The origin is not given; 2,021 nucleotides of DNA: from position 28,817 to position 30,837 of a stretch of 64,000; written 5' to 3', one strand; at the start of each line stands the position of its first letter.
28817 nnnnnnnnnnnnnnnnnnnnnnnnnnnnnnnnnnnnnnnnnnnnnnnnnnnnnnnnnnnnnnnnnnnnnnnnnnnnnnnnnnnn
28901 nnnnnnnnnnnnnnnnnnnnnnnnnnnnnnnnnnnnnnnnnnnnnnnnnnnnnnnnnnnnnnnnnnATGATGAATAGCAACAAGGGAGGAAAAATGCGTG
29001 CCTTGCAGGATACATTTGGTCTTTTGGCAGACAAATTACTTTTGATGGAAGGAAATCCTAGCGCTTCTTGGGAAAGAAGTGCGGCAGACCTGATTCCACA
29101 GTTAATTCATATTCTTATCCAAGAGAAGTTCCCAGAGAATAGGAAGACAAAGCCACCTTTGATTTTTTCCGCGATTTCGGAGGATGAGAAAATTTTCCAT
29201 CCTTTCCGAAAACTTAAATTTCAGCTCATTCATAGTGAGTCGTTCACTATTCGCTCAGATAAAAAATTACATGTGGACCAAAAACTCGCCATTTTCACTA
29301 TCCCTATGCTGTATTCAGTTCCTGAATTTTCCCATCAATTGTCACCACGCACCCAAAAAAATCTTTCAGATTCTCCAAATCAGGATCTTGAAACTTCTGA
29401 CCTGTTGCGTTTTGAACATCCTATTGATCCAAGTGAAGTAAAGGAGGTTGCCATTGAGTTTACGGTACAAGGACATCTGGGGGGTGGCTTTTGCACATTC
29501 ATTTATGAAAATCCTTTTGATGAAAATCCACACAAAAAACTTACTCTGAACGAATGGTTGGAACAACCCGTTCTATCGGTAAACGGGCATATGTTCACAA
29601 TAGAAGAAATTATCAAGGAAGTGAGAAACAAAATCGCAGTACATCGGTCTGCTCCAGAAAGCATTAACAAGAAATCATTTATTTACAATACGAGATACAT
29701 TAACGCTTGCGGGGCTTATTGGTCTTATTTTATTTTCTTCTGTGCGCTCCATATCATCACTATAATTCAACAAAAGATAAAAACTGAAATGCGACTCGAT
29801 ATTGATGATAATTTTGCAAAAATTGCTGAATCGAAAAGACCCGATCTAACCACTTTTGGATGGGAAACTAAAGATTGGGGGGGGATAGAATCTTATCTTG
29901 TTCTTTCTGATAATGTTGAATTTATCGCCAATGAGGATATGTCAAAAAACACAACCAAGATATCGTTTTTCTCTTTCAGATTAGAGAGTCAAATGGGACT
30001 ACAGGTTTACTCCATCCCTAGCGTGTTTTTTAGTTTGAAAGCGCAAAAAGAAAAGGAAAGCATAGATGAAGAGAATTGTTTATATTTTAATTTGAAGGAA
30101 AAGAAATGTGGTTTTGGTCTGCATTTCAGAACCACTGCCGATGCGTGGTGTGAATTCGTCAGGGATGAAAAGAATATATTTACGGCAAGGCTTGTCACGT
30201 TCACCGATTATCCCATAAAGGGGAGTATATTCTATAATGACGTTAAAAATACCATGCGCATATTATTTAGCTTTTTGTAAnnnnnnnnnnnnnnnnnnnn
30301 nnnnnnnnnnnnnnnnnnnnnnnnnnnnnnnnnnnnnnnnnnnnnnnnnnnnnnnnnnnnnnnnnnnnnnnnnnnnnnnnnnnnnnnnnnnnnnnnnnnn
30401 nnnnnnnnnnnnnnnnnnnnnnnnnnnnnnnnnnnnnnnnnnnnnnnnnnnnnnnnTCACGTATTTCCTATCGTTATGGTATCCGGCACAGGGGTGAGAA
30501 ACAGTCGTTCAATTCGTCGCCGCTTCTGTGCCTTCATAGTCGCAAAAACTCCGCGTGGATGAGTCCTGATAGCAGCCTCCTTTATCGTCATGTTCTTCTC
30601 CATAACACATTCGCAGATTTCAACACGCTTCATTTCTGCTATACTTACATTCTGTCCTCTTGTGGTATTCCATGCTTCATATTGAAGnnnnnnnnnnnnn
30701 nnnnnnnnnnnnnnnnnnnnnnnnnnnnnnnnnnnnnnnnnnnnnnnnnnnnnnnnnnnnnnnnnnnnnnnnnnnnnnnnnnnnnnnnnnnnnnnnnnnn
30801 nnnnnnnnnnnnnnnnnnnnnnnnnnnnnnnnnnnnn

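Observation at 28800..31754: AT-rich cargo inside the type I R-M locus: an orphan 437-aa gene plus a DUF3644 gene, candidate uncharacterised defence components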

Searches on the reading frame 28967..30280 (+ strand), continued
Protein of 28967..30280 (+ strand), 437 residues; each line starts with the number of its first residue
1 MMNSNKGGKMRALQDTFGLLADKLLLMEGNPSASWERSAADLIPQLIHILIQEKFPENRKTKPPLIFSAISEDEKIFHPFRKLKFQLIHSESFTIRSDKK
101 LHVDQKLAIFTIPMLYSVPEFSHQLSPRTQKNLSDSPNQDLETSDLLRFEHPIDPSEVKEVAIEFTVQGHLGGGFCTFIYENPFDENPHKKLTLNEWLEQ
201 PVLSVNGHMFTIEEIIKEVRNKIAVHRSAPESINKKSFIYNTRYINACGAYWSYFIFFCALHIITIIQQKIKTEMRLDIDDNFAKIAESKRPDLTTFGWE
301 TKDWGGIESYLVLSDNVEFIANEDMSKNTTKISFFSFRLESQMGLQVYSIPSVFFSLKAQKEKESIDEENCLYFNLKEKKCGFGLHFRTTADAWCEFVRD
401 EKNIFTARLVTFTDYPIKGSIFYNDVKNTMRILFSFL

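Call 60: search_protein_families(library=pfam, proteins=[L002:8815-9801:+, L002:11569-14229:+, L002:14253-15137:+, L002:15134-15604:+, L002:15607-18639:+, L003:901-1683:+, L003:68-904:+], max_evalue=0.01)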
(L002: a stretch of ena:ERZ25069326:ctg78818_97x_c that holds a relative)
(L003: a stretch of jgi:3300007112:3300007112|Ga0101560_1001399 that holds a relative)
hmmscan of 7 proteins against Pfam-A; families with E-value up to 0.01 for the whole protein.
L002:8815-9801:+ (328 aa): 0 families

L002:11569-14229:+ (886 aa): 1 family
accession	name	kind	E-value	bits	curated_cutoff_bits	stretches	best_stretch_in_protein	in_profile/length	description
PF01555.25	N6_N4_Mtase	-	1.6e-29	103.9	26.7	1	153-471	1-217/221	DNA methylase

L002:14253-15137:+ (294 aa): 1 family
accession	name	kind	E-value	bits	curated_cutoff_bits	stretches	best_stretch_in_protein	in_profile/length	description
PF20505.3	DUF6731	-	3.9e-12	46.7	27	1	15-261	31-273/295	Family of unknown function (DUF6731)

L002:15134-15604:+ (156 aa): 0 families

L002:15607-18639:+ (1010 aa): 1 family
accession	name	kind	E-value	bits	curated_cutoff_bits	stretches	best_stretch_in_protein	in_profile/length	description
PF04851.21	ResIII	-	1.4e-09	38.5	22.5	1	129-301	8-139/164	Type III restriction enzyme, res subunit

L003:901-1683:+ (260 aa): 1 family
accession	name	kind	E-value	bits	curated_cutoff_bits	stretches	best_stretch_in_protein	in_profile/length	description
PF14355.11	Abi_C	-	8.8e-25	87.1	24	1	173-254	2-83/83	Abortive infection C-terminus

L003:68-904:+ (278 aa): 1 family
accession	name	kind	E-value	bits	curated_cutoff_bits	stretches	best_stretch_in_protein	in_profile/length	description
PF01420.25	Methylase_S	-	5.8e-18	66.1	22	2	68-234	1-152/168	Type I restriction modification DNA specificity domain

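Call 90: find_related_loci(query=P0005, collection=metagenome_contigs, flank=10000)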
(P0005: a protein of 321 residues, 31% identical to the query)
Query P0005 (321 aa) in metagenome_contigs; peptide patterns used: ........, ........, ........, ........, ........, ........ (x = any residue, [..] = any of these).
210 stretches matched a pattern, but none encodes a relative of the query by tblastn (E <= 1e-3).

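Call 91: search_dna_similar(query=window:28994-30277:+, collection=plasmids, mode=protein, max_evalue=0.01)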
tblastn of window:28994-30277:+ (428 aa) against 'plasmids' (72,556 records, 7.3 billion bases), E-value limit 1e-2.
No match.

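Call 92: search_dna_similar(query=window:28994-30277:+, collection=phages, mode=protein, max_evalue=0.01)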
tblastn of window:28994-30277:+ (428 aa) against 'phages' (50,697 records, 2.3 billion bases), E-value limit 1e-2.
No match.

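Call 103: search_protein_families(library=padloc, proteins=[L002:8815-9801:+, L002:11569-14229:+, L002:14253-15137:+, L002:15134-15604:+, L002:15607-18639:+, L003:901-1683:+], max_evalue=0.00001)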
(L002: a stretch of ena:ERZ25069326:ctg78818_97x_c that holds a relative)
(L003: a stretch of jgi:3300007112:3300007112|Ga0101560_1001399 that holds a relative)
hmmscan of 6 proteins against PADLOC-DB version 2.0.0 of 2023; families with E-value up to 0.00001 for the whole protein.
L002:8815-9801:+ (328 aa): 0 families

L002:11569-14229:+ (886 aa): 27 families (the best 25 are shown)
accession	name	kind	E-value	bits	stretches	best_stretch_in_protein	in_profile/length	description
PDLC03632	MTase_III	-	2.5e-231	768.6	2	49-535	76-587/983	Type III methyltransferase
PDLC03354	MTase_II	-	9.5e-43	144.8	1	128-482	60-387/425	Type II methyltransferase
PDLC03636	MTase_III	-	6.1e-36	122.3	2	195-296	86-187/575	Type III methyltransferase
PDLC03644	MTase_III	-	4.1e-34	116.2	1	115-477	25-393/542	Type III methyltransferase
PDLC03633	MTase_III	-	1.6e-32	111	2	52-283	18-229/616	Type III methyltransferase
PDLC03300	MTase_II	-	5.4e-31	105.8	2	151-298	29-178/302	Type II methyltransferase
PDLC03635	MTase_III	-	4.6e-30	102.9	1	126-463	216-558/708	Type III methyltransferase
PDLC03634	MTase_III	-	8.5e-29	98.9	1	127-450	93-423/621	Type III methyltransferase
PDLC03339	MTase_II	-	1.5e-27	94.4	2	128-298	3-151/399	Type II methyltransferase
PDLC03638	MTase_III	-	3.4e-23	79.9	1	205-463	429-663/816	Type III methyltransferase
PDLC03371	MTase_II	-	5.4e-22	76.6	2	416-480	191-255/260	Type II methyltransferase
PDLC03641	MTase_III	-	3e-19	67.1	1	126-450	102-425/657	Type III methyltransferase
PDLC03738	oMTase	-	2e-17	61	2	418-497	206-285/376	orphan methyltransferase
PDLC03216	MTase_II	-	3.8e-17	60.3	1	418-484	196-262/364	Type II methyltransferase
PDLC03637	MTase_III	-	6.5e-17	59.4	1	128-296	121-277/513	Type III methyltransferase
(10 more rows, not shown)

L002:14253-15137:+ (294 aa): 0 families

L002:15134-15604:+ (156 aa): 0 families

L002:15607-18639:+ (1010 aa): 1 family
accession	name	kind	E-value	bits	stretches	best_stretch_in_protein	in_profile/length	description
PDLC03647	REase_III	-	1.4e-06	24.8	0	553-648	476-574/989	Type III restriction enzyme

L003:901-1683:+ (260 aa): 1 family
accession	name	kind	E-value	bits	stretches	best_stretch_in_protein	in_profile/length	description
PDLC02347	AbiJ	-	3.1e-11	41.5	1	118-257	145-278/281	AbiJ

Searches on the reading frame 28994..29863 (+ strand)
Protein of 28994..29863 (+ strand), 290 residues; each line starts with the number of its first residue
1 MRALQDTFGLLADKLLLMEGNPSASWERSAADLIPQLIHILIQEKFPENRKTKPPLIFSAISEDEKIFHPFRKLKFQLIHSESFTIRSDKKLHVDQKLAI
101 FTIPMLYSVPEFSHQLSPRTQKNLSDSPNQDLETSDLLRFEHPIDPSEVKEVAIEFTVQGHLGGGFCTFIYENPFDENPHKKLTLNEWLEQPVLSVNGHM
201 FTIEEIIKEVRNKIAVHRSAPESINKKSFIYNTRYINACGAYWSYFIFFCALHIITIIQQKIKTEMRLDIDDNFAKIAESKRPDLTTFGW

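Call 66: predict_structure(alignment_id=A4)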
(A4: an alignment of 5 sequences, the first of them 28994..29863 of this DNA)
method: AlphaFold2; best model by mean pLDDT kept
length: 290 residues; sequences in the alignment: 5
mean_pLDDT: 54.3   pTM: 0.58
mean pLDDT of the five models: 54.3, 50.0, 45.7, 41.8, 40.2
residues with pLDDT >= 90: 6; 70-90: 90; 50-70: 52; < 50: 142
segments of 3 or more residues with pLDDT < 50: 22-24, 73-177, 216-219, 235-239, 266-290
pLDDT, mean of each block of 10 residues (from residue 1): 81 70 60 87 73 84 81 43 35 28 26 30 27 24 33 37 40 47 86 69 83 58 62 52 71 75 50 30 33
secondary structure, 60 per line:
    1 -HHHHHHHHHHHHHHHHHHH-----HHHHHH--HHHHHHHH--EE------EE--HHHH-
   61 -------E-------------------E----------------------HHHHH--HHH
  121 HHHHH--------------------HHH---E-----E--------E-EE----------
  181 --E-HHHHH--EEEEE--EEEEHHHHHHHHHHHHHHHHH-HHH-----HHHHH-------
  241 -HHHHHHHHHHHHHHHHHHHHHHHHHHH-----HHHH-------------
elements in order: H2-20 H26-31 H34-41 H56-59 H111-115 H118-125 H185-189 E192-196 E199-202 H203-219 H229-233 H242-268 H274-277

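Call 77: fold_search(model_id=the predicted structure, library=pdb)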
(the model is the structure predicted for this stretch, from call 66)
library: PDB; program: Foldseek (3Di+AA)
matches with E <= 10: 13; with E <= 0.001: 0
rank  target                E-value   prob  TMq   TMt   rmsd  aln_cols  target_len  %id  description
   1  9er4_B                2.4e+00  0.13  0.11  0.10   9.8        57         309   18  Room temperature structure of Glycine max phyA in Pr (released 2025-01-08)
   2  9er4_A                3.2e+00  0.11  0.11  0.11   9.8        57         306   18  Room temperature structure of Glycine max phyA in Pr (released 2025-01-08)
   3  8r44_A                3.8e+00  0.10  0.11  0.10   9.7        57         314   18  PAS-GAF bidomain of Glycine max phytochrome A (released 2025-01-08)
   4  8r45_A                4.0e+00  0.14  0.10  0.10   3.4        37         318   19  Phytochromobilin-adducted PAS-GAF bidomain of Glycine max phytochrome A (released 2025-01-08)
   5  8r45_B                4.3e+00  0.13  0.10  0.10   3.4        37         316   19  Phytochromobilin-adducted PAS-GAF bidomain of Glycine max phytochrome A (released 2025-01-08)
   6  6tc7_BBB              4.3e+00  0.13  0.10  0.10   3.4        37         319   19  PAS-GAF bidomain of Glycine max phytochromeA (released 2020-05-06)
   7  9f4i_B                4.8e+00  0.08  0.11  0.11   9.9        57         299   18  Room temperature structure of Glycine max phyA in Pfr (released 2025-01-08)
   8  9f4i_A                5.4e+00  0.08  0.11  0.11   9.8        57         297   18  Room temperature structure of Glycine max phyA in Pfr (released 2025-01-08)
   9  6tc7_AAA              6.8e+00  0.10  0.11  0.10   3.3        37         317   19  PAS-GAF bidomain of Glycine max phytochromeA (released 2020-05-06)
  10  9ekh_A                8.6e+00  0.12  0.13  0.09   5.7        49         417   16  Cryo-EM structure ONO3030297-bound prostaglandin D2 receptor (DP1)-bRIL-Fab complex (released 2025-09-03)
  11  8isi_B                8.6e+00  0.03  0.09  0.04  10.6        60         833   12  Photochromobilin-free form of Arabidopsis thaliana phytochrome A - apo-AtphyA (released 2023-08-09)
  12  8f5z_A                9.7e+00  0.03  0.10  0.04   9.5        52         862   13  Composite map of CryoEM structure of Arabidopsis thaliana phytochrome A (released 2023-06-28)
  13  1o5z                  9.7e+00  0.02  0.08  0.06  12.6        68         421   10  Crystal structure of Folylpolyglutamate synthase (TM0166) from Thermotoga maritima at 2.10 A resolution (released 2003-11-11)

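Call 88: find_related_loci(query=A3, collection=metagenome_contigs, flank=10000)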
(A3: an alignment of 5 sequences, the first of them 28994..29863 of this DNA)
Query A3 (290 aa) in metagenome_contigs; peptide patterns used: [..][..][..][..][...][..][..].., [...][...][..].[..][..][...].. (x = any residue, [..] = any of these).
428 stretches matched a pattern, but none encodes a relative of the query by tblastn (E <= 1e-3).

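Call 89: find_related_loci(query=A3, collection=viral_contigs, flank=10000)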
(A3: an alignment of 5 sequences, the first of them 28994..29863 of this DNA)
Query A3 (290 aa) in viral_contigs; peptide patterns used: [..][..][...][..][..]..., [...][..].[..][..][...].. (x = any residue, [..] = any of these).
176 stretches matched a pattern, but none encodes a relative of the query by tblastn (E <= 1e-3).

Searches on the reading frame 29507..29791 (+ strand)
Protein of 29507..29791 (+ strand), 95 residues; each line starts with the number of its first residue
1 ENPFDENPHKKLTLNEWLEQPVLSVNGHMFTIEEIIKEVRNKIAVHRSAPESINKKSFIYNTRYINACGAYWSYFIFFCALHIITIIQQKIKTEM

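Call 102: search_solved_structures(query=A7, max_evalue=10, show_alignments=3)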
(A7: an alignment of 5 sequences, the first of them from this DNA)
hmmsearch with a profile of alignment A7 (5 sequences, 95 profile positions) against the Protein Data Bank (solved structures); distinct sequences matched with E-value up to 10: 0.

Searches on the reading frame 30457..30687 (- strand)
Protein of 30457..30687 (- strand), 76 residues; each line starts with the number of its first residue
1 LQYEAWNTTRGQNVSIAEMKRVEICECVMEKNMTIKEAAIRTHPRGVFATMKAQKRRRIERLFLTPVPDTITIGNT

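Call 31: search_protein_families(library=phrogs, proteins=[window:30457-30687:-], max_evalue=1)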
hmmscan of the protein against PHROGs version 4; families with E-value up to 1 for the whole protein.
window:30457-30687:- (76 aa): 2 families
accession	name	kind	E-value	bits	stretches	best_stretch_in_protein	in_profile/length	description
phrog_25857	-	unknown function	0.11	13.5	1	30-72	13-50/51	-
phrog_35484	-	unknown function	0.31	11.6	0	39-53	12-26/45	-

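Call 32: search_protein_families(library=pfam, proteins=[window:30457-30687:-], max_evalue=10)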
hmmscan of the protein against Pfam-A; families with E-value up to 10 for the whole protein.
window:30457-30687:- (76 aa): 1 family
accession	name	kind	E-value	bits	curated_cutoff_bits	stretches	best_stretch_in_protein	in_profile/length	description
PF01629.22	DUF22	-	0.089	12.9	25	1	13-60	42-90/106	Domain of unknown function DUF22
